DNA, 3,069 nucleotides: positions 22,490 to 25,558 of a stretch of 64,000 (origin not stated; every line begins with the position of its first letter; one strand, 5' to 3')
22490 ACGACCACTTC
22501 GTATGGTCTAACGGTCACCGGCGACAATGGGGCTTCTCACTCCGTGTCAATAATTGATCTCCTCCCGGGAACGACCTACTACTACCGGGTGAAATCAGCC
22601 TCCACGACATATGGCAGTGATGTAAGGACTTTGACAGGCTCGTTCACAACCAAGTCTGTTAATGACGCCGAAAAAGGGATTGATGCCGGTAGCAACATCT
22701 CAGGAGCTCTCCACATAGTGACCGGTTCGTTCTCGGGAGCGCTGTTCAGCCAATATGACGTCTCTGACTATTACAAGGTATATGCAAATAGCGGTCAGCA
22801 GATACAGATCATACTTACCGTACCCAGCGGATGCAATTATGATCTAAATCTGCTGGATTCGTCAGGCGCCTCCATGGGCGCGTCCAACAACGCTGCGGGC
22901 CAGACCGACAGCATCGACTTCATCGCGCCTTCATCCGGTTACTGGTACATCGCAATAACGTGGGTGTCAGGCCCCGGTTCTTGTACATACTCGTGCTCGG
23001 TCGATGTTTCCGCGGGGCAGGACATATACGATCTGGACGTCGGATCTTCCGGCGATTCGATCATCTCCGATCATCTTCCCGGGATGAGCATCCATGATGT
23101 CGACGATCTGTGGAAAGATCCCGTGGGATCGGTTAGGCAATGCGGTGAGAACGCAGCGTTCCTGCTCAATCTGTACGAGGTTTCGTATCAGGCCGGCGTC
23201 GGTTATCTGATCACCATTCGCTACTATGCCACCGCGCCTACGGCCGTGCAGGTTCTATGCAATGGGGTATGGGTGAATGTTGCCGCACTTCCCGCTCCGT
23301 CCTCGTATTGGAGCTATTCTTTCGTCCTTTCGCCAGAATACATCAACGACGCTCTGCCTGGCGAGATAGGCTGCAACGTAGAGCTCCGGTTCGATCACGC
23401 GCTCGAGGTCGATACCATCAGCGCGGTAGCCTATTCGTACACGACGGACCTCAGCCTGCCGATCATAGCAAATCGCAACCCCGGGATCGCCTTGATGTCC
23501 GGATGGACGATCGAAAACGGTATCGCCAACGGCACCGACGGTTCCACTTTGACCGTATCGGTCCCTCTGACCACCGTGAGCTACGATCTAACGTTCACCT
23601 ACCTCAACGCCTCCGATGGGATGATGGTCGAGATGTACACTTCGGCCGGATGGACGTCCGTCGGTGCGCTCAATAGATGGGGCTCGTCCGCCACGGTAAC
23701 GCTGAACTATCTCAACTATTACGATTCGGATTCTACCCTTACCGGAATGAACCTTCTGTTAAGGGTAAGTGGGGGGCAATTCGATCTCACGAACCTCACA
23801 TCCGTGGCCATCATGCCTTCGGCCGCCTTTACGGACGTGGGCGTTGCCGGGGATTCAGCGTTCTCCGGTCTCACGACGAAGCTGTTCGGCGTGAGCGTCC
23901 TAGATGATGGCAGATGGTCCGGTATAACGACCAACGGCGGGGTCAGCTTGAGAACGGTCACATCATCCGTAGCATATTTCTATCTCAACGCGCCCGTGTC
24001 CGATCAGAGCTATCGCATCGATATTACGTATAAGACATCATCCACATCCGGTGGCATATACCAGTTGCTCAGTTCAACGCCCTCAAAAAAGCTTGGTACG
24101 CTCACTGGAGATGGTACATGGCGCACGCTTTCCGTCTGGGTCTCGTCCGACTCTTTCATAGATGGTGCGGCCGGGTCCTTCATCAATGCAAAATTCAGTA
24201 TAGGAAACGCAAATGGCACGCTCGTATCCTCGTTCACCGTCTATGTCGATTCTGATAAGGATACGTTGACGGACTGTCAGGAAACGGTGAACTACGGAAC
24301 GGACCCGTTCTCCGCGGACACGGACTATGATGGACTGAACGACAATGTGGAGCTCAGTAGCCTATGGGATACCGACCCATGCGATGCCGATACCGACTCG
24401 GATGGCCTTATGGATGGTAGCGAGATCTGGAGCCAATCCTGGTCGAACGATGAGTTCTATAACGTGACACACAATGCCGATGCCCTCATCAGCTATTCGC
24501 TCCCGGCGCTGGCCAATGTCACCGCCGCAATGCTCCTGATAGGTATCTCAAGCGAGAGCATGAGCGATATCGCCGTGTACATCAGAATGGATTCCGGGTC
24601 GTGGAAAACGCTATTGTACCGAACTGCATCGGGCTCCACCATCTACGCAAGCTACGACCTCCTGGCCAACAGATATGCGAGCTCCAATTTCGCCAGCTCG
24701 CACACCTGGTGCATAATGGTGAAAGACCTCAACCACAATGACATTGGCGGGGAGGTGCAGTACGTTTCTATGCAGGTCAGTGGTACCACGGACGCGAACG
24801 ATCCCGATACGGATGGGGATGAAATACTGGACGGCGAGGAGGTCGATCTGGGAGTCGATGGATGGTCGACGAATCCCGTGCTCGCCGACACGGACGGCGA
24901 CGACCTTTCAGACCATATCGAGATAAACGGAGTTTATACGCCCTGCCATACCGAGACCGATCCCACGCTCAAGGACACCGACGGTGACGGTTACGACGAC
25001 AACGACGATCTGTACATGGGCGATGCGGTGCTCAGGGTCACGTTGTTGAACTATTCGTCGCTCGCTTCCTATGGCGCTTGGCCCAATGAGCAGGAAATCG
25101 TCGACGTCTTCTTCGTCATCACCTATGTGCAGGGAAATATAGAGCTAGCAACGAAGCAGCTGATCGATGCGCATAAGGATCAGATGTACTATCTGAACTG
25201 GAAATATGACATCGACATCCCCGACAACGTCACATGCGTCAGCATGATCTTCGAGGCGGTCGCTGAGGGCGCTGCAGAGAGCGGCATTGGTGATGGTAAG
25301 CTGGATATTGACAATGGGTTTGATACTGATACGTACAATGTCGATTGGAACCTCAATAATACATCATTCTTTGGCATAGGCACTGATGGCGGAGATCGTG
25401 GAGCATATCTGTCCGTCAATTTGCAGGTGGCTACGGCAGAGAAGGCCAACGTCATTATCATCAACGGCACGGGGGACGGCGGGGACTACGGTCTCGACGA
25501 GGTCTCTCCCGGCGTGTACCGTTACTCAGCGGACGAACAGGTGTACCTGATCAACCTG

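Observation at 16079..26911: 3610-aa island-encoded surface protein with an unusual domain order and a polytopic C-terminus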

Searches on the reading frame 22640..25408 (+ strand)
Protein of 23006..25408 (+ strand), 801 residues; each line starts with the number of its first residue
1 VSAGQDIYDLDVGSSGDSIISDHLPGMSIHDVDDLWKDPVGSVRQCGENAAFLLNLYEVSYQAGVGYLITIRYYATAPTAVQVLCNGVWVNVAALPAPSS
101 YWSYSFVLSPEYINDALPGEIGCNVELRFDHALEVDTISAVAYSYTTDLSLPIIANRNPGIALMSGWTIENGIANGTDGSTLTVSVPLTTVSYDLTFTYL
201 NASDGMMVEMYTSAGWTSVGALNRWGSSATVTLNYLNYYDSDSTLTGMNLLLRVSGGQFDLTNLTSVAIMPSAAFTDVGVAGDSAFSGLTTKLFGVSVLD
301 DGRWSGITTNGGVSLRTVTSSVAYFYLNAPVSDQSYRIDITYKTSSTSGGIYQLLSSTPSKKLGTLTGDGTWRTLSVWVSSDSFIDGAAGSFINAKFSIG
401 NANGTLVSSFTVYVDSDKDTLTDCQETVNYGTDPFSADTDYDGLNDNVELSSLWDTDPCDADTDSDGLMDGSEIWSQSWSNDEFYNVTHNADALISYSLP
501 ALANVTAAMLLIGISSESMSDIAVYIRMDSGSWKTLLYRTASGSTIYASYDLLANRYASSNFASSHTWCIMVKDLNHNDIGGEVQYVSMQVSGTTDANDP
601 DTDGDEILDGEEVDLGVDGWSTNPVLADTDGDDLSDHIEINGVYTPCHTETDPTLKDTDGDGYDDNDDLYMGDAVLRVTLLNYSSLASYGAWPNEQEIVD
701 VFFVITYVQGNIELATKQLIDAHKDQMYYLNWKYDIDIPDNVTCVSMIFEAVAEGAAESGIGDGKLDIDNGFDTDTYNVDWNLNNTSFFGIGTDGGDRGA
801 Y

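Call 49: search_solved_structures(query=window:23006-25408:+, max_evalue=1, show_alignments=2)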
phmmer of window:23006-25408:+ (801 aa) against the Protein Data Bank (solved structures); distinct sequences matched with E-value up to 1: 4.
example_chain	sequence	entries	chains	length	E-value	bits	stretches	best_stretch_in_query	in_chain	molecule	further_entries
7uot_S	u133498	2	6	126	0.037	15.5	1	169-232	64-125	37.2D heavy chain (variable domain)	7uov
6mi5_X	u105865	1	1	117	0.32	12.4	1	414-476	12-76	Lanmodulin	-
8fns_A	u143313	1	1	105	0.34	12.3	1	414-476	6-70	EF-hand domain-containing protein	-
5ids_A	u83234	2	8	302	0.53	11.7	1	306-435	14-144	Glucose-1-phosphate thymidylyltransferase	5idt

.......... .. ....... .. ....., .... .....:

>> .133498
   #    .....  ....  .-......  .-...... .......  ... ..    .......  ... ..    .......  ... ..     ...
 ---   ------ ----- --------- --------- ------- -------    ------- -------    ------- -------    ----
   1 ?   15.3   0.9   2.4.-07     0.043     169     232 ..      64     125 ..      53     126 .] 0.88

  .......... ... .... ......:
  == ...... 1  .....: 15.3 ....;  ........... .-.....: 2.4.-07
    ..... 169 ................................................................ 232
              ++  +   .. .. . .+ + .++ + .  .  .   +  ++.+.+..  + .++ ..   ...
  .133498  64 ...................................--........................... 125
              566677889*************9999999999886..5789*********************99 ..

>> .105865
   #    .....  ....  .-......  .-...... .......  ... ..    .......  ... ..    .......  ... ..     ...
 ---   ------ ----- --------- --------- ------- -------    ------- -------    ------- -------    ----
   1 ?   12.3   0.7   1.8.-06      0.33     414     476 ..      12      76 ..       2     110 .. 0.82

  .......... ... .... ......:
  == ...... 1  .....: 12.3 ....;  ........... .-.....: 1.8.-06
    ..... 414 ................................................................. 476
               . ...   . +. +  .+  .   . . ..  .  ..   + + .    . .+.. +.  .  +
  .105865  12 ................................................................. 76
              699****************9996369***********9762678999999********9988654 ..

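Call 89: search_protein_families(library=ncbifam, max_evalue=0.01, proteins=[window:22640-25040:+])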
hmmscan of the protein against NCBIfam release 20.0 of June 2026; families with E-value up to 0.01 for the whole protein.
window:22640-25040:+ (800 aa): 2 families
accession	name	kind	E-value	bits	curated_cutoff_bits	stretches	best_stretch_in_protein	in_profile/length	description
NF033765.2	gliding_CglD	equivalog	8.2e-12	43.7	400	2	535-595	175-240/1124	adventurous gliding motility lipoprotein CglD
NF047639.1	throspo3_MtsD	equivalog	0.0098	14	800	0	721-770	480-529/651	cell-cell cohesion protein MtsD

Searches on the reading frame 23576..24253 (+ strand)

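Call 66: search_protein_families(library=pfam, max_evalue=5, proteins=[window:23576-24253:+])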
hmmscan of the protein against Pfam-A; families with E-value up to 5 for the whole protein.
seq(226 aa): 1 family
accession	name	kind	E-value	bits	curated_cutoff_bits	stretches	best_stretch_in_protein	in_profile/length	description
PF16258.11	DUF4912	-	0.045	14.5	29.4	1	128-168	65-103/118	Domain of unknown function (DUF4912)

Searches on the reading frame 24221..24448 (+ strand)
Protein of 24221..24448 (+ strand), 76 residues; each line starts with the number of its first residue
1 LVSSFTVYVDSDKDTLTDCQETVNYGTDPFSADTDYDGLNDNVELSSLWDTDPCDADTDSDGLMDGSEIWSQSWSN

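Call 66: search_protein_families(library=pfam, max_evalue=5, proteins=[window:24221-24448:+])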
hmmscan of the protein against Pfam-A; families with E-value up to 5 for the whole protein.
seq(76 aa): 3 families
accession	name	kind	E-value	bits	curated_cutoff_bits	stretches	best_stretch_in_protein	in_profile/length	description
PF18884.5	TSP3_bac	-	0.009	16.3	25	2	33-46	1-14/22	Bacterial TSP3 repeat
PF02412.23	TSP_3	-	0.12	12.5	25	1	52-65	10-23/36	Thrombospondin type 3 repeat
PF24784.1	Temptin_C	-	0.81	10.7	27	1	46-69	51-74/98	Temptin C-terminal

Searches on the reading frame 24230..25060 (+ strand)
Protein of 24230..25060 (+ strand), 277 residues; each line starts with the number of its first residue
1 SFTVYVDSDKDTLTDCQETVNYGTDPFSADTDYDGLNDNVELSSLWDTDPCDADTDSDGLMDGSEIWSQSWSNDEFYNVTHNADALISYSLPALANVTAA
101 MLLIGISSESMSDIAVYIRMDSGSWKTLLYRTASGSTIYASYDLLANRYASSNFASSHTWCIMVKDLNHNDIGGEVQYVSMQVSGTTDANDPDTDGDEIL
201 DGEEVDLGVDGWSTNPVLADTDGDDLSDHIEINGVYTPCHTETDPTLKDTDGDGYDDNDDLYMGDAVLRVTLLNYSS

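Call 7: search_protein_families(library=pfam, max_evalue=0.1, proteins=[window:24230-25060:+])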
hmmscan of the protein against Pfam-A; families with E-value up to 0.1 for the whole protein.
window:24230-25060:+ (277 aa): 1 family
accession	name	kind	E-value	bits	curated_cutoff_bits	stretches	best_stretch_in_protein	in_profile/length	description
PF23008.3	FN3_Tor_3rd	-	0.043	14.2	30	1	53-120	11-78/92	Tyrosine-protein kinase receptor torso, third FN3 domain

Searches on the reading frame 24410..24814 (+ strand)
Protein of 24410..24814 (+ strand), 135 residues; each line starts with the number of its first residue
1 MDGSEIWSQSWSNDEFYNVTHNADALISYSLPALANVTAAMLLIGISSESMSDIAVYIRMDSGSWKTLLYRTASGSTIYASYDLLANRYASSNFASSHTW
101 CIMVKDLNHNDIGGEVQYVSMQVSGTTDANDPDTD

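Call 66: search_protein_families(library=pfam, max_evalue=5, proteins=[window:24410-24814:+])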
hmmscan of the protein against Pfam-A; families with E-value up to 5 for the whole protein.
seq(135 aa): 2 families
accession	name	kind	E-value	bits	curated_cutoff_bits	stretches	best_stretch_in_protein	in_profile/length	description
PF23008.3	FN3_Tor_3rd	-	0.057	13.9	30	1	7-60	25-78/92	Tyrosine-protein kinase receptor torso, third FN3 domain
PF18259.7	CBM65_1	-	0.063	13.8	25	1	7-110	11-106/113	Carbohydrate binding module 65 domain 1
